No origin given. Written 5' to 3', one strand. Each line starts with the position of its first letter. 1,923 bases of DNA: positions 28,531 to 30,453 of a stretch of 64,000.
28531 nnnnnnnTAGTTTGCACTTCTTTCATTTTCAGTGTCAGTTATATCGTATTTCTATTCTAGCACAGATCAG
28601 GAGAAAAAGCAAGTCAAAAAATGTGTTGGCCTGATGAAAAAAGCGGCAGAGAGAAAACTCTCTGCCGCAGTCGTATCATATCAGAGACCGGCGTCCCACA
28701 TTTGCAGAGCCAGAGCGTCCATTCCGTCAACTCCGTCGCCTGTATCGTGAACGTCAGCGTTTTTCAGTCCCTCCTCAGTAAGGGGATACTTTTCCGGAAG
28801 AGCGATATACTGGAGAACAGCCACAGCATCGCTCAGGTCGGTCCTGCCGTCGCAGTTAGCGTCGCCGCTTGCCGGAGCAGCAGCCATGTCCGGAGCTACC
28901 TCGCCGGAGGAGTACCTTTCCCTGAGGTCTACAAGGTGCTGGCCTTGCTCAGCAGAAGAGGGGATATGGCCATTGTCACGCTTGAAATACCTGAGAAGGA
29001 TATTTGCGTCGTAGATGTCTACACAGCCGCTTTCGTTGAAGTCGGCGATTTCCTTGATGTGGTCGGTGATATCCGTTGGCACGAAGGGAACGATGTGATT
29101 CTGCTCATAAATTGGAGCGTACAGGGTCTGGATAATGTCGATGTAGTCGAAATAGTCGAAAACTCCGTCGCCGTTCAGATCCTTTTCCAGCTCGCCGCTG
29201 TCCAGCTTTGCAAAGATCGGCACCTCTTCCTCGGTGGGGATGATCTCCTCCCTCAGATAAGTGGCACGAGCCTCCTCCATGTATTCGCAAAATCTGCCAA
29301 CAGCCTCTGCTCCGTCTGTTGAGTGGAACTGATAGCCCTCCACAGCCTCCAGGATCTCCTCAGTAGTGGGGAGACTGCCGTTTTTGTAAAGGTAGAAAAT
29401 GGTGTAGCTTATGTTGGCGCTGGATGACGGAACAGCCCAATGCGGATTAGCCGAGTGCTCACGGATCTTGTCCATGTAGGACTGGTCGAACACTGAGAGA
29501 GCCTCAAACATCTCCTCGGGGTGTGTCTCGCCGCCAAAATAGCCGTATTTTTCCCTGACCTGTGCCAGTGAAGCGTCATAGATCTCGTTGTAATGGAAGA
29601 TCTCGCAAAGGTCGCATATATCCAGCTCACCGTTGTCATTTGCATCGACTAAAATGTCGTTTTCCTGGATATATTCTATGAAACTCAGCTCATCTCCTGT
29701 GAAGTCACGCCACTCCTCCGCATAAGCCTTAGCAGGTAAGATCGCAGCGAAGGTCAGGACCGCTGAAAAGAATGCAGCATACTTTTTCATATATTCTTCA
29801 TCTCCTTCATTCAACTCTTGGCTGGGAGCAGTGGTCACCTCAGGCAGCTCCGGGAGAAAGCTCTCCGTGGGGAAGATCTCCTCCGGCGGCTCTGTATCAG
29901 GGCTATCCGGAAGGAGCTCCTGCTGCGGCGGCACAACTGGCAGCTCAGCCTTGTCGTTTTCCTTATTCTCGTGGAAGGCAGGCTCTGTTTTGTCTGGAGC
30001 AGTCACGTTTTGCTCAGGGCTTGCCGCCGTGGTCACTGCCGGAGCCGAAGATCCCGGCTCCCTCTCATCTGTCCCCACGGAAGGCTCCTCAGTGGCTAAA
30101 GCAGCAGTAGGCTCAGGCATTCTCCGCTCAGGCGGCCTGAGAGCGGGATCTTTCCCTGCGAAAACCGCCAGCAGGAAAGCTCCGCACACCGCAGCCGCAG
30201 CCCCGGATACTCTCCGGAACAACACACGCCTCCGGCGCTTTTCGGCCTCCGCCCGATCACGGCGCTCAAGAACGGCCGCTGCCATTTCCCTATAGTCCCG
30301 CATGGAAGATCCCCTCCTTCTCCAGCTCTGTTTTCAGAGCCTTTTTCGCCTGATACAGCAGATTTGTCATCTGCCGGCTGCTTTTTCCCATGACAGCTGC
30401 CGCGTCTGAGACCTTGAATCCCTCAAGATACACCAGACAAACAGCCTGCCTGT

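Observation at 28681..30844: Second ECF sigma paired with an anti-sigma-like protein whose ectodomain is built from dockerin/EF-hand repeats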

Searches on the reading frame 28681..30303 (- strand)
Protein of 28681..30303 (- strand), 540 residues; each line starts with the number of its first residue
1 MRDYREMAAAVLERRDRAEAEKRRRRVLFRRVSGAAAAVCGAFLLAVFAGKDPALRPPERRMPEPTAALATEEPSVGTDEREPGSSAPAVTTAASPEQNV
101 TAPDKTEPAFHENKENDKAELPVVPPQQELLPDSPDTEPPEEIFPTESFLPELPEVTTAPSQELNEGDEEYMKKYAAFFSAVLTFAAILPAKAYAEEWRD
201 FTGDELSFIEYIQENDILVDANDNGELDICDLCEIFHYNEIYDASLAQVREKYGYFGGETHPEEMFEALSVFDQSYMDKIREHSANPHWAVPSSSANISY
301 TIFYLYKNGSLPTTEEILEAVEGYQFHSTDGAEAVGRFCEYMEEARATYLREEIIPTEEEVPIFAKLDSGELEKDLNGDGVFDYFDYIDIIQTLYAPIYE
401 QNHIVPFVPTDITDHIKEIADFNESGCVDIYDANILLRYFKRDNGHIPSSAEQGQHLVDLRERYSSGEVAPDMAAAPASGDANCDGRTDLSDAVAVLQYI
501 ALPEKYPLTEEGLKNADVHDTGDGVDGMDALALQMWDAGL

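Call 3: search_protein_families(library=pfam, proteins=[window:28681-30303:-], max_evalue=1)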
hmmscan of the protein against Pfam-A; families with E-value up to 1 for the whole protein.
window:28681-30303:- (540 aa): 2 families
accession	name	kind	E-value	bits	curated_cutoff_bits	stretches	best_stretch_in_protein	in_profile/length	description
PF00404.24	Dockerin_1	-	7.9e-10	39.2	22.9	2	480-533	2-52/57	Dockerin type I domain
PF13499.12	EF-hand_7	-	0.21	12.4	30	0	362-391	44-66/67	EF-hand domain pair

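Call 4: search_protein_families(library=ncbifam, proteins=[window:28681-30303:-], max_evalue=1)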
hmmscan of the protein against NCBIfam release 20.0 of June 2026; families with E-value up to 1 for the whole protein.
window:28681-30303:- (540 aa): 0 families

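Call 6: find_homologous_proteins(query=window:28681-30303:-)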
Query window:28681-30303:- (540 aa): 11 proteins with E <= 0.001 among 8000 candidates.
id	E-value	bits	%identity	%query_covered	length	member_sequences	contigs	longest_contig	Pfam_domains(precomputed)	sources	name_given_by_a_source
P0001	0.0e+0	1223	100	100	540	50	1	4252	PF00404.25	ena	-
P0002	3.2e-114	401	49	82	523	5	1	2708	PF00404.25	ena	-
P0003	9.5e-108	380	44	86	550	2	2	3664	PF00404.25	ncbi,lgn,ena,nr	ncbi:MAG: hypothetical protein IJ170_00610 [Ruminococcus sp.]|nr:hypothetical protein [Ruminococcus 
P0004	6.9e-12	63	59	12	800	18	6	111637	PF04616.21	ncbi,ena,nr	ncbi:MAG: family 43 glycosylhydrolase [Ruminococcus sp.]|nr:family 43 glycosylhydrolase [Ruminococcu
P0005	2.5e-11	61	62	14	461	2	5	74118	PF13306.13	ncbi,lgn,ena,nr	ncbi:MAG: leucine-rich repeat protein [Ruminococcus sp.]|nr:leucine-rich repeat protein [Ruminococcu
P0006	3.3e-10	58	55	14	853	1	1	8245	PF13306.13,PF13855.13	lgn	-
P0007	4.3e-9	54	61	11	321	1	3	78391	PF00404.25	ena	-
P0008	1.3e-8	52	49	13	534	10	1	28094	PF05257.23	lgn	-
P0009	2.1e-7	48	54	12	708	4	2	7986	PF00150.25,PF22579.2,PF18259.8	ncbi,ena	-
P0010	2.5e-7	48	33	31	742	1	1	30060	PF00404.25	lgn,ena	-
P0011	2.6e-7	48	33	31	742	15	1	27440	PF00404.25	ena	-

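Call 10: find_encoding_contigs(protein=P0003, flank=6000, max_places=4)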
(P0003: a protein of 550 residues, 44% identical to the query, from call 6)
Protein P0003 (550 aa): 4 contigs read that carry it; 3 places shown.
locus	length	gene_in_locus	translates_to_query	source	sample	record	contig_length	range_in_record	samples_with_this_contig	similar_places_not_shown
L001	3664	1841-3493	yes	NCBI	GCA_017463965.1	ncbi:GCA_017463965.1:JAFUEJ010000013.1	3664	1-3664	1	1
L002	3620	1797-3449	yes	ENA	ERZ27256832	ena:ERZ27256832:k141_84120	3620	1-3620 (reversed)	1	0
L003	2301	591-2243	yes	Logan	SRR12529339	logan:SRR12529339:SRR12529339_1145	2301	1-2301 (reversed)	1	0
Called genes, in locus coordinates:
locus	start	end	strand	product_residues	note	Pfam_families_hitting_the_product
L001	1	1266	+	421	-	PF00343:Phosphorylase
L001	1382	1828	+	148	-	PF04542:Sigma70_r2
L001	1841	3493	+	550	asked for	PF00404:Dockerin_1 (faint)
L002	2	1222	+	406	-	?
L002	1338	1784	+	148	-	PF04542:Sigma70_r2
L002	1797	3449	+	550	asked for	PF00404:Dockerin_1 (faint)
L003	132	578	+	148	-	PF04542:Sigma70_r2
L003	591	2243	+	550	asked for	PF00404:Dockerin_1 (faint)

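Call 11: find_encoding_contigs(protein=P0010, flank=6000, max_places=4)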
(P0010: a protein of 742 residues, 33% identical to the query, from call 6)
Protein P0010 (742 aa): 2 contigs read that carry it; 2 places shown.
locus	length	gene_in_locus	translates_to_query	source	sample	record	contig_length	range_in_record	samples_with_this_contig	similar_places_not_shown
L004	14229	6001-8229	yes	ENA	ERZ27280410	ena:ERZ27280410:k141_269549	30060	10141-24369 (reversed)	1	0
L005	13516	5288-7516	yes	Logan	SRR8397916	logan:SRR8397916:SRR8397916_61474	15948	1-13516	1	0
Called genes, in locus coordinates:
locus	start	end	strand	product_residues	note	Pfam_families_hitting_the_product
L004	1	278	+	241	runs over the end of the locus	PF02463:SMC_N (faint), PF13476:AAA_23, PF00005:ABC_tran (weak), PF13304:AAA_21 (weak), PF13175:AAA_15 (weak), PF13304:AAA_21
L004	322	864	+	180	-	PF04229:GrpB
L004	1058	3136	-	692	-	-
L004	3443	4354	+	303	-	PF00005:ABC_tran, PF13304:AAA_21 (weak)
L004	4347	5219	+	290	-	-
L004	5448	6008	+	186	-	PF04542:Sigma70_r2 (weak), PF08281:Sigma70_r4_2, PF04545:Sigma70_r4 (weak)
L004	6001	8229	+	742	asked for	PF00404:Dockerin_1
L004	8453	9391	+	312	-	-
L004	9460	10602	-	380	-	PF02493:MORN (weak)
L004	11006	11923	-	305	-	PF01544:CorA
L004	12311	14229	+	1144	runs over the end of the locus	PF13306:LRR_5, PF13855:LRR_8 (faint), PF13306:LRR_5, PF00404:Dockerin_1 (weak)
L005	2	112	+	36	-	?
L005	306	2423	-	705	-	-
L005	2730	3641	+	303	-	PF00005:ABC_tran, PF13304:AAA_21 (weak)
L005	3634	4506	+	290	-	-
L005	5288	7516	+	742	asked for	PF00404:Dockerin_1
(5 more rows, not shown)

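Call 19: find_encoding_contigs(protein=P0002, flank=6000, max_places=3)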
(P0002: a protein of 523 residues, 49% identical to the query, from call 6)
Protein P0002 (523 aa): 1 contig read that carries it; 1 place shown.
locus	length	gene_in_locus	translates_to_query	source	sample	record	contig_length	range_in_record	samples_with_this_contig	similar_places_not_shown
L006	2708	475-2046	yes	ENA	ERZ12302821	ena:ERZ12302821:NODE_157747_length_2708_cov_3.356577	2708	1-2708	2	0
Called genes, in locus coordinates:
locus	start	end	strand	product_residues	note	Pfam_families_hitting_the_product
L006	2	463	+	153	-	?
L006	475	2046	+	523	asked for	PF00404:Dockerin_1 (faint)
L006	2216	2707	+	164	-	?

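Call 21: find_related_loci(query=A3, collection=genome_contigs, flank=4000)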
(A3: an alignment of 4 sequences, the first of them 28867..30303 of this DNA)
Query A3 (479 aa) in genome_contigs; peptide patterns used: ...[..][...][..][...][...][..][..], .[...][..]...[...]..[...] (x = any residue, [..] = any of these).
600 stretches matched a pattern, but none encodes a relative of the query by tblastn (E <= 1e-3).

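Call 28: search_protein_representatives(alignment_id=A3)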
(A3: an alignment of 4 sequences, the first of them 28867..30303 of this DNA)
Query: 4 sequences, 492 profile positions. Proteins with E-value up to 0.001 (for the whole library): 282; up to 1e-10: 56; up to 1e-30: 9. The best 150 are listed.
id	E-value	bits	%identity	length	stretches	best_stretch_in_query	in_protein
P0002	2.3e-244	828.2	-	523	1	1-492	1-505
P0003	1.3e-226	769.6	-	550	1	1-492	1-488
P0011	1.3e-185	634.3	-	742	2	1-492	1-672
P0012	1.8e-69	251.3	-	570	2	283-491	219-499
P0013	3.6e-55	204.1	-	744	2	3-477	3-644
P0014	5.9e-51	190.3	-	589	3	6-471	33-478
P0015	2.6e-42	161.7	-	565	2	2-446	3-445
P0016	1.8e-41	159.0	-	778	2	1-467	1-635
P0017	9.6e-40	153.3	-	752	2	1-477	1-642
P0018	1.5e-28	116.3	-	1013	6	372-457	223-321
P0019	1.0e-27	113.6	-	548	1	1-459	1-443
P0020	8.3e-26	107.3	-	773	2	1-412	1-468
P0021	8.3e-25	104.0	-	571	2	6-477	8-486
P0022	7.5e-23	97.5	-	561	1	66-470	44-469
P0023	1.4e-22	96.6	-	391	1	178-460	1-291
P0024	1.1e-21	93.7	-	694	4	9-241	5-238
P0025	1.4e-20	90.0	-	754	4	1-245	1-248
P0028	1.2e-16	77.1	-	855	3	1-242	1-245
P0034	4.2e-15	72.0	-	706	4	2-199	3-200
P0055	2.4e-11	59.6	-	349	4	178-241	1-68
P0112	3.2e-07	46.0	-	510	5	178-244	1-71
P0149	1.1e-05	40.9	-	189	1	178-350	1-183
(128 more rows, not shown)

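Call 33: find_encoding_contigs(protein=P0023, flank=4000, max_places=3)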
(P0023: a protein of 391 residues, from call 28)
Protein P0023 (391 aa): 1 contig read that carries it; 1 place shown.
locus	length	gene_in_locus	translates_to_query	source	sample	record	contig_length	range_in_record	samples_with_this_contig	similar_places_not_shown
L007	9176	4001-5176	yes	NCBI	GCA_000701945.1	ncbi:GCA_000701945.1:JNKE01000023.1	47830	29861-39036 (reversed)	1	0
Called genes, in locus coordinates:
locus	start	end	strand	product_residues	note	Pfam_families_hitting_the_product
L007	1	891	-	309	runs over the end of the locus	PF03547:Mem_trans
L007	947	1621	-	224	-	-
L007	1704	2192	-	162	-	-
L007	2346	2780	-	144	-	PF01475:FUR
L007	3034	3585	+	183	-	PF04542:Sigma70_r2, PF08281:Sigma70_r4_2, PF04545:Sigma70_r4 (weak)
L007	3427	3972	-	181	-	-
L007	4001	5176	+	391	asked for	PF00404:Dockerin_1 (faint)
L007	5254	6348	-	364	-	PF04055:Radical_SAM, PF06969:HemN_C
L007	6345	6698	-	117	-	-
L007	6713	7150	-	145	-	-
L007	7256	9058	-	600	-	PF00009:GTP_EFTU, PF03144:GTP_EFTU_D2, PF14492:EFG_III (faint), PF00679:EFG_C, PF06421:LepA_C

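Call 34: find_encoding_contigs(protein=P0112, flank=4000, max_places=3)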
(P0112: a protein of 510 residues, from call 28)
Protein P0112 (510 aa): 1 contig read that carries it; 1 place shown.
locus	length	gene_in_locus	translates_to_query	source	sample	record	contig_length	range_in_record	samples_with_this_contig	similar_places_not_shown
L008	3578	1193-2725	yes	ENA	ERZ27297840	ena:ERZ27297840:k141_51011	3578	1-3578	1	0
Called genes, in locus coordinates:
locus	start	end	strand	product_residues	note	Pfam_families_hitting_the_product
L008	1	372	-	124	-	?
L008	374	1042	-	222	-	PF00929:RNase_T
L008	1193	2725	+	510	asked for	-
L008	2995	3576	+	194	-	?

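Call 37: find_related_loci(query=A3, collection=metagenome_contigs, flank=3000)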
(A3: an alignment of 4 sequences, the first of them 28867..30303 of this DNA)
Query A3 (479 aa) in metagenome_contigs; peptide patterns used: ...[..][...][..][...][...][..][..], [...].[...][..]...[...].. (x = any residue, [..] = any of these).
600 stretches matched a pattern (row limit reached: there are more); 3 encode a relative of the query (tblastn E <= 1e-3); 3 distinct loci.
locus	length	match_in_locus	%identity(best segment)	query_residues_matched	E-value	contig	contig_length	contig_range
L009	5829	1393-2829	97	1-479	0e+0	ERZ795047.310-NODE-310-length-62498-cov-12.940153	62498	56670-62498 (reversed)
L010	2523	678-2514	48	57-479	9e-118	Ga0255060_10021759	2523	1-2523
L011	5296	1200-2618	23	1-389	2e-11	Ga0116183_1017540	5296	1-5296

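Call 38: find_encoding_contigs(protein=P0024, flank=3000, max_places=2)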
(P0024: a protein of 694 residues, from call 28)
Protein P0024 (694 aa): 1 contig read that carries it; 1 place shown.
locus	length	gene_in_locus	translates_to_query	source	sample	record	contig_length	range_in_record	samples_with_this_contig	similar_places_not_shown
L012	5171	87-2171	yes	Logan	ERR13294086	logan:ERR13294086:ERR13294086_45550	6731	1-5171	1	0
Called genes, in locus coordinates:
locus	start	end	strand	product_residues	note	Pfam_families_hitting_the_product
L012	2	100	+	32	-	?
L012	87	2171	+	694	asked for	-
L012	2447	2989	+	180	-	PF02525:Flavodoxin_2, PF03358:FMN_red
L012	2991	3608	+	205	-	PF02525:Flavodoxin_2 (weak), PF03358:FMN_red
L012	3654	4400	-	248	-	PF12833:HTH_18, PF00165:HTH_AraC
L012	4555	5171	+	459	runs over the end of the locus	PF01554:MatE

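Call 39: find_encoding_contigs(protein=P0028, flank=3000, max_places=2)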
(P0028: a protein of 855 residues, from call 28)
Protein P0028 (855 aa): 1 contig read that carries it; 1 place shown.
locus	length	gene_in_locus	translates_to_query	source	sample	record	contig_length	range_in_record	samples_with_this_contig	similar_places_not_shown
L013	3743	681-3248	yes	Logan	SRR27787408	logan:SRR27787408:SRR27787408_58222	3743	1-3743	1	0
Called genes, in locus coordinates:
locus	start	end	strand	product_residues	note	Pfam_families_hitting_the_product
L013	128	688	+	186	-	PF04542:Sigma70_r2 (weak), PF08281:Sigma70_r4_2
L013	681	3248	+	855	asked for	PF00404:Dockerin_1 (weak)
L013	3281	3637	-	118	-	-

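Call 40: find_encoding_contigs(protein=P0034, flank=3000, max_places=2)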
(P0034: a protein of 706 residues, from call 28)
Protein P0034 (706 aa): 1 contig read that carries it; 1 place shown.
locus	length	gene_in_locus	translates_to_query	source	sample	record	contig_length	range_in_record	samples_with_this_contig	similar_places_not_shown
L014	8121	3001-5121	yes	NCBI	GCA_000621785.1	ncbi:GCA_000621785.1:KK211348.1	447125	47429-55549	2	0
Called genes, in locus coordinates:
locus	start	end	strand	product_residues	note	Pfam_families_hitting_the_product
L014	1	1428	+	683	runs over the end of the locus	-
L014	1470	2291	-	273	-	-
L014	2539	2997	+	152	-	PF04542:Sigma70_r2, PF04545:Sigma70_r4 (weak)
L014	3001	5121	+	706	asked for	PF00404:Dockerin_1 (faint)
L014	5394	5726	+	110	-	PF03551:PadR, PF13601:HTH_34 (weak)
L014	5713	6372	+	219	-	PF22564:HAAS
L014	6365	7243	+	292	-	PF13349:DUF4097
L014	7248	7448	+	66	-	PF21196:PcrA_UvrD_tudor (weak)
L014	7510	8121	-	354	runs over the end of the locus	PF02557:VanY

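Call 41: find_encoding_contigs(protein=P0014, flank=3000, max_places=2)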
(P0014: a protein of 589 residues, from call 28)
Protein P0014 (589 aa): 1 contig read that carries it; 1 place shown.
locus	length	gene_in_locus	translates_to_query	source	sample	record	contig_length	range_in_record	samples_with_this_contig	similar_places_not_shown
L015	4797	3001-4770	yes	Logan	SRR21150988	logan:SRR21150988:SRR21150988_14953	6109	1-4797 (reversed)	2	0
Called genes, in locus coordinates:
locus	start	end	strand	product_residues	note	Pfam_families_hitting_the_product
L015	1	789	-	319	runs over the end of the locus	PF20511:PMI_typeI_cat, PF21621:MPI_cupin_dom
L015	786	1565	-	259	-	PF01183:Glyco_hydro_25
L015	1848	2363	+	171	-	-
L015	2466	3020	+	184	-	PF04542:Sigma70_r2, PF08281:Sigma70_r4_2, PF04545:Sigma70_r4 (weak)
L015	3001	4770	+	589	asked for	PF00404:Dockerin_1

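Call 42: find_encoding_contigs(protein=P0025, flank=3000, max_places=2)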
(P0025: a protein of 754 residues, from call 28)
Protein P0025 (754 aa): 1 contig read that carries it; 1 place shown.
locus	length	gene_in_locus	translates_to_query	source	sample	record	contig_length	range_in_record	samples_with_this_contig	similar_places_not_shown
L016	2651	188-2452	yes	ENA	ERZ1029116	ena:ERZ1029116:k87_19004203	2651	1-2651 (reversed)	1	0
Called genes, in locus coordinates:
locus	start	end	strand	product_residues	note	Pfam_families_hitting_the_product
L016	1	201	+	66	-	?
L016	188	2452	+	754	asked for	-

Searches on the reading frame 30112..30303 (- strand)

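Call 56: search_protein_families(library=pfam, proteins=[window:30112-30303:-], max_evalue=10)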
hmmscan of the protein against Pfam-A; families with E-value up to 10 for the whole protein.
seq(64 aa): 1 family
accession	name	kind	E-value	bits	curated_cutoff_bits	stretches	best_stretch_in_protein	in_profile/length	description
PF20527.3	DUF6742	-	3.6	7.6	27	1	9-22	25-38/43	Domain of unknown function (DUF6742)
